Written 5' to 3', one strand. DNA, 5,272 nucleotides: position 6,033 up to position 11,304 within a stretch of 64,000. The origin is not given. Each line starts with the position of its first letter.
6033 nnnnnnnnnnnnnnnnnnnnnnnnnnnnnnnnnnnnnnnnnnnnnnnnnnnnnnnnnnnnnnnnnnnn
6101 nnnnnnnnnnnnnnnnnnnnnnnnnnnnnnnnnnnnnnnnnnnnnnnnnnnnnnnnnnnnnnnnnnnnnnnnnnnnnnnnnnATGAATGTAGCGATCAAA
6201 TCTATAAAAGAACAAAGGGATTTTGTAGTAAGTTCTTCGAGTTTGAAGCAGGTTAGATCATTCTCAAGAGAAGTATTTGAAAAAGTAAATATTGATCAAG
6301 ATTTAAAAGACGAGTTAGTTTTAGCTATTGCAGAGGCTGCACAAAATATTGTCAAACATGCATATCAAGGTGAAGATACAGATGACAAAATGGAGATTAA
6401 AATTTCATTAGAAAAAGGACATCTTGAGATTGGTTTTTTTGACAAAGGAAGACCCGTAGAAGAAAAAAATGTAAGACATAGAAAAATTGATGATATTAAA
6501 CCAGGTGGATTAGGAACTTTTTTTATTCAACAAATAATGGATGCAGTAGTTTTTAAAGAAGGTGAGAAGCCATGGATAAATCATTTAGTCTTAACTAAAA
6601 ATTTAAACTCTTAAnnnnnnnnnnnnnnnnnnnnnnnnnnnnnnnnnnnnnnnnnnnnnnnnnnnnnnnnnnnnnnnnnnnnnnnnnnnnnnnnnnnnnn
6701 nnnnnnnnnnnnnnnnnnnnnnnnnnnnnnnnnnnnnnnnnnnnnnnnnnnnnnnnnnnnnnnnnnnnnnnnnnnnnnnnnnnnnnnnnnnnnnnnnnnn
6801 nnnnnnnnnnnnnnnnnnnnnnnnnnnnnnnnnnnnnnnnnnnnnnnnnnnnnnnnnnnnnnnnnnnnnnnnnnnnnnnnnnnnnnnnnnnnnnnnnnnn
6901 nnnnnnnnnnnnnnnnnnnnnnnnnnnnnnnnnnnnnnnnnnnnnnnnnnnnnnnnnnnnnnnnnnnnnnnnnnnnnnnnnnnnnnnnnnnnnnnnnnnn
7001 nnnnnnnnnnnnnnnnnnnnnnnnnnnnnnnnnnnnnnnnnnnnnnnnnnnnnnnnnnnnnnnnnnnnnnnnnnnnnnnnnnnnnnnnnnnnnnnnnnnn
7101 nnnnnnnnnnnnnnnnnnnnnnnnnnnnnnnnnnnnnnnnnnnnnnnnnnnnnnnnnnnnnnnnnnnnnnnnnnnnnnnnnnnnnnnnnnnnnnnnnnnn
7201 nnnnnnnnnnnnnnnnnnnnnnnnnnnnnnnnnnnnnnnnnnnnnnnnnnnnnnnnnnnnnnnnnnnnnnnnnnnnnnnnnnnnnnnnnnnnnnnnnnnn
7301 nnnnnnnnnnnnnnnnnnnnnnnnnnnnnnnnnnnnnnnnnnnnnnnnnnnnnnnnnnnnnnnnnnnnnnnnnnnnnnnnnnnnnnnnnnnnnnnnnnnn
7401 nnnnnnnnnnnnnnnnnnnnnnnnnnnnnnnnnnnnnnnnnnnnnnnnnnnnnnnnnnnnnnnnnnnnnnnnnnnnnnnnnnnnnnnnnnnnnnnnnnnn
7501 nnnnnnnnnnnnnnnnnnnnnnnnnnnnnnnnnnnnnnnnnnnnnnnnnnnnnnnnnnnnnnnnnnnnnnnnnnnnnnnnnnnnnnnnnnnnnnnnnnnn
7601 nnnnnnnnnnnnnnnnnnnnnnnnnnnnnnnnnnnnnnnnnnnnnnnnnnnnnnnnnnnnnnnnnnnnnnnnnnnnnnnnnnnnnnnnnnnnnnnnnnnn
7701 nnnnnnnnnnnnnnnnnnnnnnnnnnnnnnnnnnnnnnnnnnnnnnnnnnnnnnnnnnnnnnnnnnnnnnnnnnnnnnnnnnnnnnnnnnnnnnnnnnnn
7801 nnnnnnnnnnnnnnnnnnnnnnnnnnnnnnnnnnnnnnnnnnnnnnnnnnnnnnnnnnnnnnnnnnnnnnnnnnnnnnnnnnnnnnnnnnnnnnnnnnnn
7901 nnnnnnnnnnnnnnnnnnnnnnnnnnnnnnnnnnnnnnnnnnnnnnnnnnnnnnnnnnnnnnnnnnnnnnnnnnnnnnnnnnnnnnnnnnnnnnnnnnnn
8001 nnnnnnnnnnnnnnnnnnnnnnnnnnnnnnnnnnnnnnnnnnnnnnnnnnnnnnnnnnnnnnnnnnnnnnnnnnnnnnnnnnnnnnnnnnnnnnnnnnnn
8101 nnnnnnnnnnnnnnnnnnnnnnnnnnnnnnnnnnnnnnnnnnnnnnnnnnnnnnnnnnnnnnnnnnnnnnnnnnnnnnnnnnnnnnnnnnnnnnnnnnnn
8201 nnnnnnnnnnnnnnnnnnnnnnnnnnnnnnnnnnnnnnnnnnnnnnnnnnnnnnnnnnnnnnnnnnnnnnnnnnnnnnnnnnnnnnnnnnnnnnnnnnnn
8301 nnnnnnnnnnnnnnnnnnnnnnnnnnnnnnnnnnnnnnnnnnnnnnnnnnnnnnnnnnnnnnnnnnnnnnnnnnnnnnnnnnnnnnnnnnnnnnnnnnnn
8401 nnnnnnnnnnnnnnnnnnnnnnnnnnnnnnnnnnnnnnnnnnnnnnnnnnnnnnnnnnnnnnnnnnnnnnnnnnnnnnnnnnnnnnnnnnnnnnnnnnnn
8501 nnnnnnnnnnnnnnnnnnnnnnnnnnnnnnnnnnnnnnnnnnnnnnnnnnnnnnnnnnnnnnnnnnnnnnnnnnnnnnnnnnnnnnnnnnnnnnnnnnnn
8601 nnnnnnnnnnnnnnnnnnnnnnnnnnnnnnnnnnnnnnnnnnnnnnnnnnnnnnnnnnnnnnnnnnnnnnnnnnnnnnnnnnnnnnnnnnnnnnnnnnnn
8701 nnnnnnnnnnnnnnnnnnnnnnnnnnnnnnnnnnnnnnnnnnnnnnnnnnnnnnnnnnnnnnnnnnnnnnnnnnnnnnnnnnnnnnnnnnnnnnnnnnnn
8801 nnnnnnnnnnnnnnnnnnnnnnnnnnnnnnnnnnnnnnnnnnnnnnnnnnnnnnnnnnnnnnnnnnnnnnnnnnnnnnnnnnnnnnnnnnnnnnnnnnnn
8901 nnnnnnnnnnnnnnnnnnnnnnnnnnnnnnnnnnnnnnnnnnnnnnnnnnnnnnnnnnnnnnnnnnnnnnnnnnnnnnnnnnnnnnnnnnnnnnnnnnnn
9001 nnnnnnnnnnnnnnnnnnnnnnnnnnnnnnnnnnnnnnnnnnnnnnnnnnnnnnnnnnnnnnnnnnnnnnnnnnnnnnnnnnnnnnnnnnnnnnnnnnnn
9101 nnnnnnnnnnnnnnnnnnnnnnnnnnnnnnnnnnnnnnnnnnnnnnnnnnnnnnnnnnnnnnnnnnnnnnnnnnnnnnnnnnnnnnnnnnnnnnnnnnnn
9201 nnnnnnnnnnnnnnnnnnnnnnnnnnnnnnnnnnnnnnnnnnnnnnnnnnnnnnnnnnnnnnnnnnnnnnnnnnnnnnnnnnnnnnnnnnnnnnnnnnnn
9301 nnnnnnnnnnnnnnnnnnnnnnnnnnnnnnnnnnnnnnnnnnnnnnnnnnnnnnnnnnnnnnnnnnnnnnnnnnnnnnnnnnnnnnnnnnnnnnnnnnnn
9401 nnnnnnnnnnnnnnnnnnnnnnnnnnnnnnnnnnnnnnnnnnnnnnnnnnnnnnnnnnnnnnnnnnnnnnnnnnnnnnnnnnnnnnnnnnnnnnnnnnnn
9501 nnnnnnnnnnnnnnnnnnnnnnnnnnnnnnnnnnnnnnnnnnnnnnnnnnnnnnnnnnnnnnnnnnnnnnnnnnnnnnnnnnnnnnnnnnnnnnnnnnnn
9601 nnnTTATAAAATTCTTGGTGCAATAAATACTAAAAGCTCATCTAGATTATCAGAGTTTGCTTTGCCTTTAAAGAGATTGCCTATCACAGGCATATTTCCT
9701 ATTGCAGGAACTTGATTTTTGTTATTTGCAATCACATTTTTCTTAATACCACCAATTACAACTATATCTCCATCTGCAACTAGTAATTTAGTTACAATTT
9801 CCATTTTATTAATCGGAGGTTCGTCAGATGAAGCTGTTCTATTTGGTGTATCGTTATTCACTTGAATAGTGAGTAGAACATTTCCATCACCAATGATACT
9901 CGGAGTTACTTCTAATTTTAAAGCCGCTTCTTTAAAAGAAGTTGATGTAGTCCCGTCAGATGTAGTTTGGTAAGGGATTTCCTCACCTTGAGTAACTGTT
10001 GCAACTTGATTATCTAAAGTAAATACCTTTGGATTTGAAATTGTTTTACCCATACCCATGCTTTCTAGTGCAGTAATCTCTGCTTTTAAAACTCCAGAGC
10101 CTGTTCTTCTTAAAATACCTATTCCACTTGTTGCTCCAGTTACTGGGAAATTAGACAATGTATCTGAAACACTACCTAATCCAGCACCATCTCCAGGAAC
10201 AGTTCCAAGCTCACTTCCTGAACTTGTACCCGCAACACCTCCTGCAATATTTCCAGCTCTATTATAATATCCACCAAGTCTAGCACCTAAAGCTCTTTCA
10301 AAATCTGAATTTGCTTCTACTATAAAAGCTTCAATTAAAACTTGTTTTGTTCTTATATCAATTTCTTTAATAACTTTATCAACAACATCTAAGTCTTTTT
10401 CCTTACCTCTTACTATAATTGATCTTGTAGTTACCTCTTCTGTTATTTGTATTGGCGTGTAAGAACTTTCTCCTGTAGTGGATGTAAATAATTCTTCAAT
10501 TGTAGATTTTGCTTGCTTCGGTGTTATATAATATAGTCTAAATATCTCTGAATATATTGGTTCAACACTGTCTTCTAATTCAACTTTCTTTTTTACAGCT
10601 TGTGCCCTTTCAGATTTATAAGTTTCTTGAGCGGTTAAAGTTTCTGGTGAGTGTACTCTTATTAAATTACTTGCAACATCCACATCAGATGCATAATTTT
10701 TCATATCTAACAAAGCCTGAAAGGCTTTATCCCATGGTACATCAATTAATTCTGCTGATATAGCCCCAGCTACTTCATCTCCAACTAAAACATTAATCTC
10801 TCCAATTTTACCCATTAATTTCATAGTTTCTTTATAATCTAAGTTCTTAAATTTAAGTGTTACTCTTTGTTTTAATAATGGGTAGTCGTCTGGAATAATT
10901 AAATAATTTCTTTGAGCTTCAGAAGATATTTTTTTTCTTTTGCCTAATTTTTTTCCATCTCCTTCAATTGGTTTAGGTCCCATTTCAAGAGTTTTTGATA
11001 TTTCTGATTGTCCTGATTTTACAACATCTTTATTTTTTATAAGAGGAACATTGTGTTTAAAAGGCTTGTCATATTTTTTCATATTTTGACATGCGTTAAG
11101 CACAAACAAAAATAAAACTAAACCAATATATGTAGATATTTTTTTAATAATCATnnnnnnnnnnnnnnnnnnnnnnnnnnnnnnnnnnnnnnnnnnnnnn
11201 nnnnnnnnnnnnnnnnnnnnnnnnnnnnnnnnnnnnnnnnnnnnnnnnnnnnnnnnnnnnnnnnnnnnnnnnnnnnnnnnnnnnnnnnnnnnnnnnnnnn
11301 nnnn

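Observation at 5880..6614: Orphan STAS / RsbW-like kinase pair wedged inside the pilus locus, with no sigma factor gene nearby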

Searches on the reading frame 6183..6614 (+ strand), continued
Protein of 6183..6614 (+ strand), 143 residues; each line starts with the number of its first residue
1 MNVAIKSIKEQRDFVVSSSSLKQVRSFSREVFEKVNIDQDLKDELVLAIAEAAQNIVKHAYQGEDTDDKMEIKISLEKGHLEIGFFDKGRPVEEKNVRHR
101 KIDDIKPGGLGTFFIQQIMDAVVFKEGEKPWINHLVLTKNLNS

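Call 46: find_encoding_contigs(protein=P0472, flank=8000, max_places=1)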
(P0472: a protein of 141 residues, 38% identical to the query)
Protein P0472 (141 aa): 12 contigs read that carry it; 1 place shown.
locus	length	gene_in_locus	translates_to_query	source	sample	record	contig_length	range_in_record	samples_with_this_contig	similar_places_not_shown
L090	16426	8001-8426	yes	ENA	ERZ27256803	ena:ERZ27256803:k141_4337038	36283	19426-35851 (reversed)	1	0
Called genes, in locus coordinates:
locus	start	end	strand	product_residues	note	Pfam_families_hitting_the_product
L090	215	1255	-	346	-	PF05991:NYN_YacP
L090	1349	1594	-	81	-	-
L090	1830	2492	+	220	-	PF11769:DUF3313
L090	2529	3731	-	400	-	PF01963:TraB_PrgY_gumN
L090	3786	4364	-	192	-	PF01521:Fe-S_biosyn, PF01106:NifU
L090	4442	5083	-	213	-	PF01794:Ferric_reduct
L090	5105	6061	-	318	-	PF00174:Oxidored_molyb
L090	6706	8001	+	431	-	PF13185:GAF_2, PF01590:GAF, PF13492:GAF_3, PF07228:SpoIIE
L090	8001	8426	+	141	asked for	PF13581:HATPase_c_2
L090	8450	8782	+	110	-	PF01740:STAS, PF13466:STAS_2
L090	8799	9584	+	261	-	PF02405:MlaE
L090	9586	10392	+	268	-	PF00005:ABC_tran, PF13304:AAA_21 (faint)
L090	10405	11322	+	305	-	PF02470:MlaD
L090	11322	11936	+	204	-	PF03886:ABC_trans_aux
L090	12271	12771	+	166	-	-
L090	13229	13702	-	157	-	PF01243:PNPOx_N, PF12900:Pyridox_ox_2 (weak)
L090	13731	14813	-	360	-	PF00970:FAD_binding_6, PF00175:NAD_binding_1, PF08030:NAD_binding_6 (weak), PF00111:Fer2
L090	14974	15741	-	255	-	PF00106:adh_short, PF08659:KR (faint), PF13561:adh_short_C2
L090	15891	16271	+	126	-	-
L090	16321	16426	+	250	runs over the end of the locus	PF02535:Zip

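Call 47: find_encoding_contigs(protein=P0482, flank=8000, max_places=1)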
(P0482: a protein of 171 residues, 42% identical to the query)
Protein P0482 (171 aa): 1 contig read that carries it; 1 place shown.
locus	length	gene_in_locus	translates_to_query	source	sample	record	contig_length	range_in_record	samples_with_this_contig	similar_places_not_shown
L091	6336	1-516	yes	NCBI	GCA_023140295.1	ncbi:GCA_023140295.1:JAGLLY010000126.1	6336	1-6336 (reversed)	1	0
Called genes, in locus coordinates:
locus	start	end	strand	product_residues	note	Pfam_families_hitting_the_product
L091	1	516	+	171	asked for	PF13581:HATPase_c_2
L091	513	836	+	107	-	PF01740:STAS, PF13466:STAS_2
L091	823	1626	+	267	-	PF02405:MlaE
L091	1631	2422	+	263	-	PF03193:RsgA_GTPase (faint), PF13555:AAA_29 (faint), PF00005:ABC_tran, PF13304:AAA_21 (faint)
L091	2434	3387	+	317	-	PF02470:MlaD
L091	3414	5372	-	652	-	PF12895:ANAPC3, PF14559:TPR_19, PF13424:TPR_12, PF13424:TPR_12, PF00515:TPR_1, PF07719:TPR_2, PF13181:TPR_8, PF13414:TPR_11, +28 more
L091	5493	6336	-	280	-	PF00534:Glycos_transf_1, PF13692:Glyco_trans_1_4, PF13524:Glyco_trans_1_2 (weak), PF20706:GT4-conflict (weak)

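Call 64: search_protein_families(library=ncbifam, proteins=[window:6183-6614:+], max_evalue=0.001)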
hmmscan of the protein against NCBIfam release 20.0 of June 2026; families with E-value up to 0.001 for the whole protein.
window:6183-6614:+ (143 aa): 4 families
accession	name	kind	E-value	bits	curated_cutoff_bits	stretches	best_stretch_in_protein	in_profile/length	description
NF003144.0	PRK04069.1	equivalog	5.4e-14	51.9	145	1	31-126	29-131/161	anti-sigma B factor RsbW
TIGR01924.1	rsbW_low_gc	equivalog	1.1e-11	44.4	155.05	1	31-129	29-134/159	anti-sigma B factor RsbW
NF041045.1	RsbA_anti_sig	subfamily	1.2e-08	34.6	210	1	13-125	184-289/303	anti-sigma factor RsbA family regulatory protein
TIGR01925.2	spIIAB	equivalog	3.2e-07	30.3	135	1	31-123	24-119/137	anti-sigma F factor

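Call 86: list_cluster_members(proteins=[P0401, P0329, P0375, P0369, P0136, P0350, P0352])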
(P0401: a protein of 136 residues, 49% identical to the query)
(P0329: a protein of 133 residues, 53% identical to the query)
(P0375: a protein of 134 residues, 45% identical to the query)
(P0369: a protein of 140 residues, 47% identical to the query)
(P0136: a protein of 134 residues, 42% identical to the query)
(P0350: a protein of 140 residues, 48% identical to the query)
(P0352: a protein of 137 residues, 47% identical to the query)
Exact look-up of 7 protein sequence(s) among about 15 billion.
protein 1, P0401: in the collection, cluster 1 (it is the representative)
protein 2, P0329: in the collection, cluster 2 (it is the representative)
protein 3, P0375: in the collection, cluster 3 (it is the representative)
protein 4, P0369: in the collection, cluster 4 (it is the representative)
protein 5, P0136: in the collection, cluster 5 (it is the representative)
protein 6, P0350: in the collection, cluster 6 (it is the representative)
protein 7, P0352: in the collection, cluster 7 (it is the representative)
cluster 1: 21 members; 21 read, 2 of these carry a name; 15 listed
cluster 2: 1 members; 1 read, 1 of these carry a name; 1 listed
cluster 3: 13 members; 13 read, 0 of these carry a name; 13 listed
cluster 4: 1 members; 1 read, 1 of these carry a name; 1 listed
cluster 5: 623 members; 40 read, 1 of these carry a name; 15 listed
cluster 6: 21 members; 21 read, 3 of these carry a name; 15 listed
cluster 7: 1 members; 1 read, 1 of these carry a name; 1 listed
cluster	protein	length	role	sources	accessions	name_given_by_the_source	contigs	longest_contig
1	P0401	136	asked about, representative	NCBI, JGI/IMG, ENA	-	-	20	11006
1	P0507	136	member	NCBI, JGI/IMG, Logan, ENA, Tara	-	anti-sigma regulatory factor (Ser/Thr protein kinase) | strand:+ start:495 stop:905 length:411 start_codon:yes stop_codon:yes gene_type:complete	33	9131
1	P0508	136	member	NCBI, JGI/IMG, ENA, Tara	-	strand:- start:319 stop:729 length:411 start_codon:yes stop_codon:yes gene_type:complete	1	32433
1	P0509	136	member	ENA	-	-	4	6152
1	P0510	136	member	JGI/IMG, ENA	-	-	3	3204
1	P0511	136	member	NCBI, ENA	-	-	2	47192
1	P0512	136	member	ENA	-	-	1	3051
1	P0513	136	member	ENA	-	-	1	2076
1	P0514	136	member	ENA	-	-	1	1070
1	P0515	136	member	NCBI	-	-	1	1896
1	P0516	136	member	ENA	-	-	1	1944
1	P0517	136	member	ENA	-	-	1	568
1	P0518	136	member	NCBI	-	-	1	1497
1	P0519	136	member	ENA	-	-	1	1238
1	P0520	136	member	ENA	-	-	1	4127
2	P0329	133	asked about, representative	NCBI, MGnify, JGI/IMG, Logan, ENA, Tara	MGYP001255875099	FL=1 | strand:+ start:674 stop:1075 length:402 start_codon:yes stop_codon:yes gene_type:complete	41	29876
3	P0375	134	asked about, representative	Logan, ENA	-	-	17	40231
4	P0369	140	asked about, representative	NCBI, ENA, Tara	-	strand:- start:2418 stop:2840 length:423 start_codon:yes stop_codon:yes gene_type:complete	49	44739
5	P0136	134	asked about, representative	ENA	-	-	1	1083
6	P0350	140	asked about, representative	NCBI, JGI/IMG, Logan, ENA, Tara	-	strand:- start:56 stop:478 length:423 start_codon:yes stop_codon:yes gene_type:complete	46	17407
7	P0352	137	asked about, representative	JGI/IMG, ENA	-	serine/threonine-protein kinase RsbW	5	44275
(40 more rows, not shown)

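Call 87: find_encoding_contigs(protein=P0511, flank=10000, max_places=1)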
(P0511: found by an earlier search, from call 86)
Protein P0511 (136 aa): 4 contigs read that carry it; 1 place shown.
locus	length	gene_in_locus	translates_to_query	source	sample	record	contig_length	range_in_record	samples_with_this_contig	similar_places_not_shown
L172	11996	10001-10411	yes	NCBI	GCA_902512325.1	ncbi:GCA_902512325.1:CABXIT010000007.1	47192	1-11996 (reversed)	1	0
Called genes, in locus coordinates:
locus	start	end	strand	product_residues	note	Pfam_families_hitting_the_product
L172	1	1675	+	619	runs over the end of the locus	PF00890:FAD_binding_2, PF01266:DAO (faint), PF02910:Succ_DH_flav_C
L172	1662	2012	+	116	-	-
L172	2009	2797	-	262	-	PF00459:Inositol_P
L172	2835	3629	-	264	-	PF06750:A24_N_bact, PF01478:Peptidase_A24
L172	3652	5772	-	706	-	PF00909:Ammonium_transp, PF07228:SpoIIE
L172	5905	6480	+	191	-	PF04519:Bactofilin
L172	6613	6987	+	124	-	-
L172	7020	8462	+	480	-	PF07228:SpoIIE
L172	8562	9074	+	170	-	PF07963:N_methyl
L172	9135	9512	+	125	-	-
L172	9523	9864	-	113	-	PF01740:STAS, PF13466:STAS_2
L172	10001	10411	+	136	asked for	PF13581:HATPase_c_2, PF02518:HATPase_c (weak)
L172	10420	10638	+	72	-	-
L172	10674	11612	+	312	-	PF00795:CN_hydrolase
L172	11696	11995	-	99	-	?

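Call 90: predict_structure(alignment_id=A1)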
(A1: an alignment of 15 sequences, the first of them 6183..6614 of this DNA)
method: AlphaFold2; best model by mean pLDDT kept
length: 143 residues; sequences in the alignment: 15
mean_pLDDT: 86.4   pTM: 0.82
mean pLDDT of the five models: 86.4, 85.4, 85.1, 84.2, 82.5
residues with pLDDT >= 90: 91; 70-90: 32; 50-70: 15; < 50: 5
segments of 3 or more residues with pLDDT < 50: 105-109
pLDDT, mean of each block of 10 residues (from residue 1): 80 95 97 94 95 91 90 96 94 69 49 84 83 94 79
secondary structure, 60 per line:
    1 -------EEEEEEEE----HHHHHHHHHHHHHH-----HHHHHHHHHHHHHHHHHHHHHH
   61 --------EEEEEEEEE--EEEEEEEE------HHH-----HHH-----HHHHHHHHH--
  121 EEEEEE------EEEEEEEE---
elements in order: E8-15 H20-33 H39-60 E69-77 E80-87 H110-118 E121-126 E133-140

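Call 92: fold_search(model_id=the predicted structure, library=pdb)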
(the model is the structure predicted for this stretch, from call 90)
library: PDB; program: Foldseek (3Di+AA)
matches with E <= 10: 625; with E <= 0.001: 30
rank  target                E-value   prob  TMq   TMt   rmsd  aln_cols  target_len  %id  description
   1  1l0o_A                5.2e-10  1.00  0.80  0.81   3.8       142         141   16  Crystal Structure of the Bacillus stearothermophilus Anti-Sigma Factor SpoIIAB with the Sporulation Sigma Factor Sigma (released 2002-04-03)
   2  1th8_A                5.5e-10  1.00  0.77  0.83   3.3       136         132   17  Crystal Structures of the ADP and ATP bound forms of the Bacillus Anti-sigma factor SpoIIAB in complex with the Anti-a (released 2004-06-15)
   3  1til_E                7.0e-10  1.00  0.78  0.79   4.0       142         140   17  Crystal Structures of the ADP and ATP bound forms of the Bacillus Anti-sigma factor SpoIIAB in complex with the Anti-a (released 2004-06-15)
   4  1tid_A                3.1e-09  1.00  0.78  0.81   3.7       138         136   17  Crystal Structures of the ADP and ATP bound forms of the Bacillus Anti-sigma factor SpoIIAB in complex with the Anti-a (released 2004-06-15)
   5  1tid_C                4.0e-09  1.00  0.77  0.82   3.8       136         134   17  Crystal Structures of the ADP and ATP bound forms of the Bacillus Anti-sigma factor SpoIIAB in complex with the Anti-a (released 2004-06-15)
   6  6m37_C                4.2e-09  1.00  0.68  0.83   4.5       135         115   21  The crystal structure of B. subtilis RsbV/RsbW complex in the hexagonal crystal form (released 2020-07-15)
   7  6m37_A                6.4e-09  1.00  0.64  0.79   3.4       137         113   22  The crystal structure of B. subtilis RsbV/RsbW complex in the hexagonal crystal form (released 2020-07-15)
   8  9qih_A                6.9e-08  1.00  0.74  0.38   4.4       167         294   17  Structure of response regulator LvrC from Leptospira (released 2026-03-25)
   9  6m36_G                7.8e-08  1.00  0.66  0.88   2.7       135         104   18  The crystal structure of B. subtilis RsbV/RsbW complex in the monoclinic crystal form (released 2020-07-15)
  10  9qih_B                7.8e-08  1.00  0.78  0.40   4.2       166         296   17  Structure of response regulator LvrC from Leptospira (released 2026-03-25)
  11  1thn_A                9.3e-08  1.00  0.77  0.81   3.8       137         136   17  Crystal Structures of the ADP and ATP bound forms of the Bacillus Anti-sigma factor SpoIIAB in complex with the Anti-a (released 2004-06-15)
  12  6m36_C                1.1e-07  1.00  0.65  0.87   3.1       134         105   18  The crystal structure of B. subtilis RsbV/RsbW complex in the monoclinic crystal form (released 2020-07-15)
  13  6m36_A                1.2e-07  1.00  0.65  0.88   2.7       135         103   18  The crystal structure of B. subtilis RsbV/RsbW complex in the monoclinic crystal form (released 2020-07-15)
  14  8ih8_C                1.3e-07  1.00  0.68  0.75   4.9       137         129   15  anti-sigmaF factor and Anti-sigmaF factor antagonist complex(usfx-RsfB) (released 2024-02-28)
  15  8jzt_B                1.7e-07  1.00  0.67  0.73   4.4       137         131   14  The sigF and anti-sigma factor complex (released 2024-10-16)
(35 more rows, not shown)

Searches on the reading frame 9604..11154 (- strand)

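Call 3: search_protein_families(library=pfam, proteins=[window:9604-11154:-], max_evalue=0.01)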
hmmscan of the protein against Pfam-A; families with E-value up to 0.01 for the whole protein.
window:9604-11154:- (516 aa): 2 families
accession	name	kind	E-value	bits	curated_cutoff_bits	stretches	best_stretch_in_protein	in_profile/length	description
PF00263.26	Secretin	-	2.2e-41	141.7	27.5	1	362-516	1-168/169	Bacterial type II and III secretion system protein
PF03958.22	Secretin_N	-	1.9e-06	28.5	28.2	1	203-271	2-69/69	Bacterial type II/III secretion system short domain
